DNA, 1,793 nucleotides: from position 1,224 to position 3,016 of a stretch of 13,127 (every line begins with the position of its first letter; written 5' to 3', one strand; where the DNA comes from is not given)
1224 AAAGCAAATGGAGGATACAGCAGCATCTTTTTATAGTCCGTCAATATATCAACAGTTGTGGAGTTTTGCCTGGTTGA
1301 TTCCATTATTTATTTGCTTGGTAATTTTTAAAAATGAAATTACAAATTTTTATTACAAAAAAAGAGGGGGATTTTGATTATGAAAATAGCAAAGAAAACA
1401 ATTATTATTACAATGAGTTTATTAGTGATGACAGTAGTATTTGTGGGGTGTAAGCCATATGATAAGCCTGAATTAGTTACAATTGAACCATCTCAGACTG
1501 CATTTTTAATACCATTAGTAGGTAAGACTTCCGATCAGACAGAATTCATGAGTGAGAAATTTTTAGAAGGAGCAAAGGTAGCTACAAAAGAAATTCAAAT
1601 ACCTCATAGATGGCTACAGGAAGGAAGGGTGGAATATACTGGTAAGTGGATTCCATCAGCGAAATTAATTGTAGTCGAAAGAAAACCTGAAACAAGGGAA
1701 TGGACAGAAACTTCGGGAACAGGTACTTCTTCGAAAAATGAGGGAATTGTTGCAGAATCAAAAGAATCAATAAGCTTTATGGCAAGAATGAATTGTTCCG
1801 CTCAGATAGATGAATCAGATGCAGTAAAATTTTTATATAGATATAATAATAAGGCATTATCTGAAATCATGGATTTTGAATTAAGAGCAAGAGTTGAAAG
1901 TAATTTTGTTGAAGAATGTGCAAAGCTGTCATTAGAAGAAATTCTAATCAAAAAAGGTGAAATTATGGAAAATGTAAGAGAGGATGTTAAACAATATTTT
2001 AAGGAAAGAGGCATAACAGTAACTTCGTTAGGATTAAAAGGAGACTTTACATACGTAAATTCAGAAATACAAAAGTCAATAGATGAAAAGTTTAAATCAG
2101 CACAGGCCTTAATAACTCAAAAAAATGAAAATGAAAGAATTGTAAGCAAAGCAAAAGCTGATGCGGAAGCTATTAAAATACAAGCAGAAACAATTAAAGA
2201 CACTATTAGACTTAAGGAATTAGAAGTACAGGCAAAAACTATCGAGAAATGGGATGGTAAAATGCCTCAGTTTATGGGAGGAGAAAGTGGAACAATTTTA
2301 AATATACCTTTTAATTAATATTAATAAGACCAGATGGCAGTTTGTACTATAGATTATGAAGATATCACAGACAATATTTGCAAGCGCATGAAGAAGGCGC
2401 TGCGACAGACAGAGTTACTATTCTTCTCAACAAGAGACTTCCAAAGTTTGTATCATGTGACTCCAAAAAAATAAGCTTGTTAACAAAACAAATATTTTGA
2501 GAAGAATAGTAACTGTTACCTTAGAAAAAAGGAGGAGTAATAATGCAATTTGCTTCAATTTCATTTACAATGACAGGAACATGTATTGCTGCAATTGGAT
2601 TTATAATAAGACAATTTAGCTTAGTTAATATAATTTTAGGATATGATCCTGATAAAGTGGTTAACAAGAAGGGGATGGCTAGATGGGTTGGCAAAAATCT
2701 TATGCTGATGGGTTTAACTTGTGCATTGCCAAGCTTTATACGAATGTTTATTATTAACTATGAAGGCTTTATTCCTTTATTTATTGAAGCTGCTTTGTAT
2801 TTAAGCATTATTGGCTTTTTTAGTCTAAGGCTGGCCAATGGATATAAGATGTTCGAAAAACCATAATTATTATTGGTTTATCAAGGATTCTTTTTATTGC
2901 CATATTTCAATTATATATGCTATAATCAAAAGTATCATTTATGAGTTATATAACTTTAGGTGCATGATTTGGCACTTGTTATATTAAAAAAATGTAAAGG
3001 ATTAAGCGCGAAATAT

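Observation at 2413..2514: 102-bp element: 18-bp perfect inverted repeat enclosing 66 nt, with nested palindromes, in the leader of a small membrane-protein gene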

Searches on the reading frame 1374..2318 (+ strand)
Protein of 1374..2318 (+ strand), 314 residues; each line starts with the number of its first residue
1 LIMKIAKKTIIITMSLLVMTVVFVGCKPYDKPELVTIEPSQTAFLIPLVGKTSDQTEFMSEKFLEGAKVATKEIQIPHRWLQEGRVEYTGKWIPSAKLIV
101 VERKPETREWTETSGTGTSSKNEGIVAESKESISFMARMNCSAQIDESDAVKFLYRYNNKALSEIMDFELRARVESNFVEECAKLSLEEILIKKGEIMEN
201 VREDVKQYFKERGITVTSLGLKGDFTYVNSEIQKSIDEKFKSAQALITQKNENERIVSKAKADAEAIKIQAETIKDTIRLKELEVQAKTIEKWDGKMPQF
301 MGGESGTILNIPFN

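Call 6: search_protein_families(library=pfam, proteins=[window:1374-2318:+], max_evalue=0.01)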
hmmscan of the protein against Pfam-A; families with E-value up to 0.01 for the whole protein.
window:1374-2318:+ (314 aa): 1 family
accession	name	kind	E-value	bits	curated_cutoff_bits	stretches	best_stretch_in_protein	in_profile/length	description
PF01145.31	Band_7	-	3.5e-08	34.2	23.6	1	125-254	50-173/176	SPFH domain / Band 7 family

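Call 14: find_encoding_contigs(protein=window:1374-2318:+, flank=3000, max_places=10)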
Protein window:1374-2318:+ (314 aa): no gene with exactly this product is on record in the collection.

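Call 16: search_protein_families(library=ncbifam, proteins=[window:1374-2318:+], max_evalue=10)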
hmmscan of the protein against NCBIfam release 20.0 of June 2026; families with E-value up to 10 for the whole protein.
window:1374-2318:+ (314 aa): 2 families
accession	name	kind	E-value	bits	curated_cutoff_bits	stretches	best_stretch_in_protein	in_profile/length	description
NF010337.0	PRK13766.1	equivalog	0.014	13.5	610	1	188-287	185-284/781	Hef nuclease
NF000986.0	PRK00103.1-4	equivalog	3.1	8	141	1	79-131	14-66/156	23S rRNA (pseudouridine(1915)-N(3))-methyltransferase RlmH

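Call 29: find_homologous_proteins(query=window:1380-2318:+, max_evalue=1e-20)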
Query window:1380-2318:+ (312 aa): 2311 proteins with E <= 1e-20 among 4030 candidates; the best 120 are listed.
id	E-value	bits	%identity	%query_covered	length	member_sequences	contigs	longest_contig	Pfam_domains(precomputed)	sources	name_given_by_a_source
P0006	4.5e-197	671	100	100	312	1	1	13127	PF01145.32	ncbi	-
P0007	1.4e-144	498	71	99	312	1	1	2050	PF01145.32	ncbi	ncbi:MAG TPA: SPFH domain-containing protein [Clostridia bacterium]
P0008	3.0e-143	494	70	99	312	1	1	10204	PF01145.32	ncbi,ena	-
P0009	3.0e-142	491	74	93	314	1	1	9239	PF01145.32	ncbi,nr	ncbi:MAG: SPFH domain-containing protein [Bacillota bacterium]|nr:SPFH domain-containing protein [Ba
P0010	2.0e-140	485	73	95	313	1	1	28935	PF01145.32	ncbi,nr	ncbi:MAG: SPFH domain-containing protein [Clostridia bacterium]|nr:SPFH domain-containing protein [C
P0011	6.0e-139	480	69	99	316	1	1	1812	PF01145.32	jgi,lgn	-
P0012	1.0e-138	479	72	94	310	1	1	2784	PF01145.32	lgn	-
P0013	1.0e-137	476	71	96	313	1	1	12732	PF01145.32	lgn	-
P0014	6.9e-137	473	68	99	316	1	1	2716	PF01145.32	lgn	-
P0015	9.4e-136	469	69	98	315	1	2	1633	PF01145.32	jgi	-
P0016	9.9e-136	469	69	99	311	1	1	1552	PF01145.32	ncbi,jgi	-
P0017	3.3e-135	468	67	98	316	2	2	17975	PF01145.32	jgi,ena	-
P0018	7.3e-135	466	68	100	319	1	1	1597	-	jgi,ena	-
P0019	2.6e-134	465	68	99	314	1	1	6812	PF01145.32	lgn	-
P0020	3.8e-134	464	68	98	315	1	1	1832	PF01145.32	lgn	-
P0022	7.8e-132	457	67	93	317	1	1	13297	PF01145.32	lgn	-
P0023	1.7e-130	452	68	94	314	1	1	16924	PF01145.32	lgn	-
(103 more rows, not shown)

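Call 31: find_encoding_contigs(protein=P0009, flank=4000, max_places=3)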
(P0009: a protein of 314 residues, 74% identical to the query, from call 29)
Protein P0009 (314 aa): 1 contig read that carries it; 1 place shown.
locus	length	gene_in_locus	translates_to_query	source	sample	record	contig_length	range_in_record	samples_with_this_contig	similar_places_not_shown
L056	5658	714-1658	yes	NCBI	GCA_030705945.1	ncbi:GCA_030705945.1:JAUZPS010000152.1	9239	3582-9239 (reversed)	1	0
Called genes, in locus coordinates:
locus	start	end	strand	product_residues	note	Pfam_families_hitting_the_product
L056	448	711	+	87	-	-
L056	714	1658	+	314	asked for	PF01145:Band_7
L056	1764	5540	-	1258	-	PF18072:FGAR-AT_linker (weak), PF02769:AIRS_C, PF13507:GATase_5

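Call 32: find_encoding_contigs(protein=P0010, flank=4000, max_places=3)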
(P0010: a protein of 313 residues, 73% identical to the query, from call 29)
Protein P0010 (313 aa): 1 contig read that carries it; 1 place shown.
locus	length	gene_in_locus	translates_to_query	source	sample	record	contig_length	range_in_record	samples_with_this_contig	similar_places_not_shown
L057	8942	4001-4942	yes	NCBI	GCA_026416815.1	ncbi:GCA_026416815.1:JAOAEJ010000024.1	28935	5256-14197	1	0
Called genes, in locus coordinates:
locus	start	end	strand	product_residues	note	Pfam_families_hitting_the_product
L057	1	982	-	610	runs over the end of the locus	PF00672:HAMP, PF00989:PAS (weak), PF13426:PAS_9 (faint), PF00512:HisKA, PF02518:HATPase_c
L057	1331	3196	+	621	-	PF13520:AA_permease_2, PF02705:K_trans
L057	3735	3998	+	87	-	-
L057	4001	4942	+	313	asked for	PF01145:Band_7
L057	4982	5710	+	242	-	PF12650:DUF3784, PF10882:bPH_5 (faint)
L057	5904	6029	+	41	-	-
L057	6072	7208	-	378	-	PF02702:KdpD, PF00582:Usp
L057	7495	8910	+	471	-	PF01476:LysM, PF23473:LysM3_LYK4_5 (faint), PF23577:LysM_RLK (faint), PF01476:LysM, PF23381:Beta-prop_IFT122_1st (faint), PF26549:Tricorn_N (faint), PF00930:DPPIV_N (faint), PF26550:Tricorn_2nd, +3 more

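Call 33: find_encoding_contigs(protein=P0008, flank=4000, max_places=3)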
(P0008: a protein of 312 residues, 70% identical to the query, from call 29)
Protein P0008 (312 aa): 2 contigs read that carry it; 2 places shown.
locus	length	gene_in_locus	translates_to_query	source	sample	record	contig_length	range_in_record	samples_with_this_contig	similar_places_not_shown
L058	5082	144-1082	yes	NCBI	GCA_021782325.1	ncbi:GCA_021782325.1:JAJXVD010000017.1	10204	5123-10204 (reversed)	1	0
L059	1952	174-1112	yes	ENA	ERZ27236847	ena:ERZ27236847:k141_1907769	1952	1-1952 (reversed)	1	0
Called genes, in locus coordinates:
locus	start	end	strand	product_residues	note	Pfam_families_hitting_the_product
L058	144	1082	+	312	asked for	PF01145:Band_7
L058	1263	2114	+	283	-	PF12784:PDDEXK_2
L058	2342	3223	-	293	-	PF02195:ParB_N, PF17762:HTH_ParB, PF01381:HTH_3 (faint)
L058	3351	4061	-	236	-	PF02527:GidB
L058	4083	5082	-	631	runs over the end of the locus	PF01134:GIDA, PF01266:DAO (faint), PF07992:Pyr_redox_2 (weak), PF21680:GIDA_C_1st, PF13932:SAM_GIDA_C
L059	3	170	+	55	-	?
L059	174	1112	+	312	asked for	PF01145:Band_7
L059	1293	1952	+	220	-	?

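Call 36: find_encoding_contigs(protein=P0013, flank=3000, max_places=3)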
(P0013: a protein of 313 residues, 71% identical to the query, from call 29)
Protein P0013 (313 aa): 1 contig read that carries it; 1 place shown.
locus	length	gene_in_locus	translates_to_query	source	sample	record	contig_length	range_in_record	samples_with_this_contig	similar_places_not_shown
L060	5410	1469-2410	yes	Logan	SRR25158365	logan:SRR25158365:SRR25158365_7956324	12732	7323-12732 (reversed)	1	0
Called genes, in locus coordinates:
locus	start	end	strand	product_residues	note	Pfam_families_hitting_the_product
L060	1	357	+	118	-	?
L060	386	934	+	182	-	-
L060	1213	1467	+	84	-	-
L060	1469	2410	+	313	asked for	PF01145:Band_7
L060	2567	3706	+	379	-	-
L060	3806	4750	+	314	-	PF13479:AAA_24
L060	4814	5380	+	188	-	PF26927:Phage_SPbeta_YorH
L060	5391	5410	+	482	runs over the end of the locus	PF06745:ATPase (weak), PF03796:DnaB_C (faint)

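Call 37: find_encoding_contigs(protein=P0023, flank=3000, max_places=3)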
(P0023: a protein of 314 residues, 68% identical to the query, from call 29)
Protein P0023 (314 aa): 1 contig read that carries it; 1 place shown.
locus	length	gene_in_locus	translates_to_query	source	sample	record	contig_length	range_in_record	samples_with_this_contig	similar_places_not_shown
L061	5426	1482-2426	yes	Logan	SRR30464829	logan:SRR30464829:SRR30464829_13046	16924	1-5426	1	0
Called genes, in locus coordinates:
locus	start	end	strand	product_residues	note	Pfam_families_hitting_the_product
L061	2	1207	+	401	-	?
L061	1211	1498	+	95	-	-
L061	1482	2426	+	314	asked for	PF01145:Band_7 (weak)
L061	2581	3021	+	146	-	PF02562:PhoH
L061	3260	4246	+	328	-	PF01527:HTH_Tnp_1 (faint), PF14528:LAGLIDADG_3 (faint)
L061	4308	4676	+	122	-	PF02562:PhoH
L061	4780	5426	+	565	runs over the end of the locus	-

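Call 38: find_encoding_contigs(protein=P0022, flank=3000, max_places=3)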
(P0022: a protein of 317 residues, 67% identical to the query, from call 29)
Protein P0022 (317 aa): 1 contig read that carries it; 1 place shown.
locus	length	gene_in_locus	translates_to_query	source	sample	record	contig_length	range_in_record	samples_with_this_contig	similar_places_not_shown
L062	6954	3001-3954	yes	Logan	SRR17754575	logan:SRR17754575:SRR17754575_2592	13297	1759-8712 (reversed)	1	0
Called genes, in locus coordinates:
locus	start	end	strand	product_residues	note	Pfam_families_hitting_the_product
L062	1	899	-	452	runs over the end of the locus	PF01523:PmbA_TldD_1st, PF19290:PmbA_TldD_2nd, PF19289:PmbA_TldD_3rd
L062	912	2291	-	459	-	PF01523:PmbA_TldD_1st, PF19290:PmbA_TldD_2nd, PF19289:PmbA_TldD_3rd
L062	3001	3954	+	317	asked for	PF01145:Band_7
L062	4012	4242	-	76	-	-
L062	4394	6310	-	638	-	PF01751:Toprim (weak), PF01131:Topoisom_bac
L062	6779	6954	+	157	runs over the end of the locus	PF01257:2Fe-2S_thioredx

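Call 52: find_encoding_contigs(protein=P0006, flank=3000, max_places=5)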
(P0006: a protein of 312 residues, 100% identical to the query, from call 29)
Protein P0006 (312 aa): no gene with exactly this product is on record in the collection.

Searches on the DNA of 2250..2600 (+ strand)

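Call 5: search_rna_families(source=window, start=2250, end=2600, threshold=evalue, max_evalue=10)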
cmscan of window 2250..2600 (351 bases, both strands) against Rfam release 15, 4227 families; matches with E-value up to 10: 3.
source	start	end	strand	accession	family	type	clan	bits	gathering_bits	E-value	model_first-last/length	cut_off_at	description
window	2418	2540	+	RF02525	SSRC30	Gene; sRNA;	-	18.2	100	0.97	1-151/151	no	Streptococcus sRNA SSRC30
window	2419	2525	+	RF02859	Arrc11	Gene; sRNA;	-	13.9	52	8.9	1-175/175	no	Actinobacillus sRNA 11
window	2416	2511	-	RF02694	RalA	Gene; sRNA;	-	11.8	170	3.6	42-145/179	no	RalR antitoxin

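Call 41: search_dna_similar(query=window:2319-2545:+, collection=plasmids, mode=distant, max_evalue=1, max_rows=10)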
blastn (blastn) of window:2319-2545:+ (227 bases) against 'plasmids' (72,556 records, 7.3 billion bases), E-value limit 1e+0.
Records with a match: 3; places in all: 3; records where one place covers at least 80% of the query: 0.
Best place of each record, by identity: >=99% 1; 80-90% 2.
By first word of the organism name: Bacillus 1; Gloeothece 1; Paraburkholderia 1.
By predicted mobility (MOB-suite, as given by PLSDB): conjugative 2; non-mobilizable 1.
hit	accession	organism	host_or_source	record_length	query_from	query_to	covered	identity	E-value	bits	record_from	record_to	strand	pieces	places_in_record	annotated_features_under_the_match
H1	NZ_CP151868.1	Bacillus thuringiensis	tobacco,mixed culture,leaves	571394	174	213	18%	81.4%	7e-1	41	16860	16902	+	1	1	ABC transporter ATP-binding protein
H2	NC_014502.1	Gloeothece verrucosa PCC 7822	fresh water in rice field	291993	162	193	14%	87.5%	7e-1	41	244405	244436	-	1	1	hypothetical protein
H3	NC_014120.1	Paraburkholderia atlantica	-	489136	63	86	11%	100.0%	6e-2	45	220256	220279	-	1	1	IS5 family transposase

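Call 42: search_dna_similar(query=window:2319-2545:+, collection=phages, mode=distant, max_evalue=1, max_rows=10)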
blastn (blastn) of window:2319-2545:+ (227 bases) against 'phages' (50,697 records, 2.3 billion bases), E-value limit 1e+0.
Records with a match: 2; places in all: 2; records where one place covers at least 80% of the query: 0.
Best place of each record, by identity: 90-95% 2.
By first word of the organism name: Lactobacillus 2.
By host as written in the record: Lactobacillus fermentum 2.
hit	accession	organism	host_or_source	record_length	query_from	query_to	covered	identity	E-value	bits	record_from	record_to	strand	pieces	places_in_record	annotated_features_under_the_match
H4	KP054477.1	Lactobacillus phage LfeInf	Lactobacillus fermentum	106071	195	224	13%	90.0%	2e-1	42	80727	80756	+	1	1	endonuclease | putative mature peptide | putative intein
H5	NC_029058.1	Lactobacillus phage LfeInf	Lactobacillus fermentum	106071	195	224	13%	90.0%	2e-1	42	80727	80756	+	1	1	terminase large subunit (x2) | exonuclease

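Call 43: get_annotated_region(hit=H3, flank=1500)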
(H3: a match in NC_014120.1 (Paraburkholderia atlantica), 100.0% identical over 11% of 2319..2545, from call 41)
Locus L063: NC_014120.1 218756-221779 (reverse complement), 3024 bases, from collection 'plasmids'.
description: Paraburkholderia atlantica plasmid pBC201, complete sequence
organism: Paraburkholderia atlantica (NCBI taxid 2654982)
taxonomy: Bacteria; Pseudomonadota; Betaproteobacteria; Burkholderiales; Burkholderiaceae; Paraburkholderia; Paraburkholderia atlantica
host: -; source: -; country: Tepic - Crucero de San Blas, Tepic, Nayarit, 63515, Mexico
typing (MOB-suite, as given by PLSDB): conjugative; relaxase MOBP,MOBP; mating-pair formation MPF_T
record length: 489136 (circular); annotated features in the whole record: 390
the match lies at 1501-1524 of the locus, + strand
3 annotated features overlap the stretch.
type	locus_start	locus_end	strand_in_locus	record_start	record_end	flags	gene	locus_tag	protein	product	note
CDS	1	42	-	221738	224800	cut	-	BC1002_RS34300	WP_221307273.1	autotransporter outer membrane beta-barrel domain-containing protein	GO:0046819 - protein secretion by the type V secretion system [Evidence IEA]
CDS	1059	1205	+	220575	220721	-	-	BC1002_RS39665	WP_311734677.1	transposase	-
CDS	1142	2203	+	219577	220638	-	-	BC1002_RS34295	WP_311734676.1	IS5 family transposase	-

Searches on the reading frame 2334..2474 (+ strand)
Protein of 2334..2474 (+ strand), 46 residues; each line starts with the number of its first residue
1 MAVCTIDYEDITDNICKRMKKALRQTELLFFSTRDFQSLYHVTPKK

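Call 6: search_protein_families(library=pfam, proteins=[window:2334-2474:+], max_evalue=0.01)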
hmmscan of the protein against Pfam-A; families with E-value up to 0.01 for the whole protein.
window:2334-2474:+ (46 aa): 0 families

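Call 16: search_protein_families(library=ncbifam, proteins=[window:2334-2474:+], max_evalue=10)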
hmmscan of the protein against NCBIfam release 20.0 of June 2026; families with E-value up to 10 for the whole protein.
window:2334-2474:+ (46 aa): 0 families

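Call 17: find_homologous_proteins(query=window:2334-2471:+, max_evalue=10)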
Query seq(46 aa): no candidate shares three 5-residue words with the query. No homologue found.

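Call 49: search_protein_representatives(protein=window:2334-2471:+)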
Query: 46 residues. Proteins with E-value up to 0.001 (for the whole library): 1; up to 1e-10: 0; up to 1e-30: 0. The best 1 are listed.
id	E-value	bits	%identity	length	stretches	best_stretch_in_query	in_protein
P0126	1.0e-05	40.7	-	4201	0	-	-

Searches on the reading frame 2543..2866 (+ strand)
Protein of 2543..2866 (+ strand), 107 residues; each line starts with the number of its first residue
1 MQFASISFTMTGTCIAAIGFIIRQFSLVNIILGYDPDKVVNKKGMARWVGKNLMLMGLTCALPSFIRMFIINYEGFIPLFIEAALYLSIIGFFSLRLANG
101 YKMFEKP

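Call 6: search_protein_families(library=pfam, proteins=[window:2543-2866:+], max_evalue=0.01)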
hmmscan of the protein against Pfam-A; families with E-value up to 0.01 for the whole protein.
window:2543-2866:+ (107 aa): 1 family
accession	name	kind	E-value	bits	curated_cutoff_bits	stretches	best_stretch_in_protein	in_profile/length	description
PF12650.12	DUF3784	-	4.1e-06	27.4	28.1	1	12-84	4-79/94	Domain of unknown function (DUF3784)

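Call 11: find_encoding_contigs(protein=window:2543-2866:+, flank=3000, max_places=10)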
Protein window:2543-2866:+ (107 aa): 1 contig read that carries it; 1 place shown.
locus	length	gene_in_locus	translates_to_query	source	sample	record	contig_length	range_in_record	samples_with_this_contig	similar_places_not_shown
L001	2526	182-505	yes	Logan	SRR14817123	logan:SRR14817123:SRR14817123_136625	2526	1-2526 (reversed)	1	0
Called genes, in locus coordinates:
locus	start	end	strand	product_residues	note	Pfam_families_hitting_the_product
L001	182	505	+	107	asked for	PF12650:DUF3784 (weak)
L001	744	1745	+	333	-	PF00532:Peripla_BP_1, PF13407:Peripla_BP_4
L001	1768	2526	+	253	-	?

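Call 16: search_protein_families(library=ncbifam, proteins=[window:2543-2866:+], max_evalue=10)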
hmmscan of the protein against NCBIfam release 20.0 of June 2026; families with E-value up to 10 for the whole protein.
window:2543-2866:+ (107 aa): 1 family
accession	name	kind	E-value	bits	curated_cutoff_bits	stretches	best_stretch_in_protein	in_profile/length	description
NF009513.0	PRK12872.1-3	equivalog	0.0051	16.4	288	1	9-71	59-125/293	prenyltransferase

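Call 18: find_homologous_proteins(query=window:2543-2866:+, max_evalue=0.001)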
Query window:2543-2866:+ (107 aa): 1 proteins with E <= 0.001 among 1 candidates.
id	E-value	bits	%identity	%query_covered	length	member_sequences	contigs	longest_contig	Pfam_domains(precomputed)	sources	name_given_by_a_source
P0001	1.4e-63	230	100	100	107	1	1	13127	PF12650.13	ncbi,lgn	-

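Call 19: list_cluster_members(proteins=[window:2543-2866:+, window:1374-2318:+, window:3105-4106:+, window:4117-5613:+, window:5648-7249:+, window:7563-8588:+, window:8732-10255:+, window:10258-11337:+, window:11312-12286:+, window:1084-1377:+])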
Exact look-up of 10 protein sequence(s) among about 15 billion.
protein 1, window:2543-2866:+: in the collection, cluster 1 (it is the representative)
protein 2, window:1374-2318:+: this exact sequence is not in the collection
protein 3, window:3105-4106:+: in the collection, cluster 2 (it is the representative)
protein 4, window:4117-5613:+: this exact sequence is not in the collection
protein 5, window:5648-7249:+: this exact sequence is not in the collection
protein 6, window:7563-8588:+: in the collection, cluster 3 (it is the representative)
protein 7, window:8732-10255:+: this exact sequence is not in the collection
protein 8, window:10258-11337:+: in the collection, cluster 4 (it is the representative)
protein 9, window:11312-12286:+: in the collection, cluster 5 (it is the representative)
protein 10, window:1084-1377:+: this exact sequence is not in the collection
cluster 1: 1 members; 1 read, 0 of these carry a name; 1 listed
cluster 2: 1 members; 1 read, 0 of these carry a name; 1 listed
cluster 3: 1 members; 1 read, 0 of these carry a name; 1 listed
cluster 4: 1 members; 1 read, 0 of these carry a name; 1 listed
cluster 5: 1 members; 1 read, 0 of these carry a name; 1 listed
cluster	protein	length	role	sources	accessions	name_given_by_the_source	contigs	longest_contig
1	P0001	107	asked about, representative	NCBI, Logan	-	-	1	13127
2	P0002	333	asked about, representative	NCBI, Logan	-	-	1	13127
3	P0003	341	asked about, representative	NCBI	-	-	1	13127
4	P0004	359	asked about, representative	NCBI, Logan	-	-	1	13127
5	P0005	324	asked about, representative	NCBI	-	-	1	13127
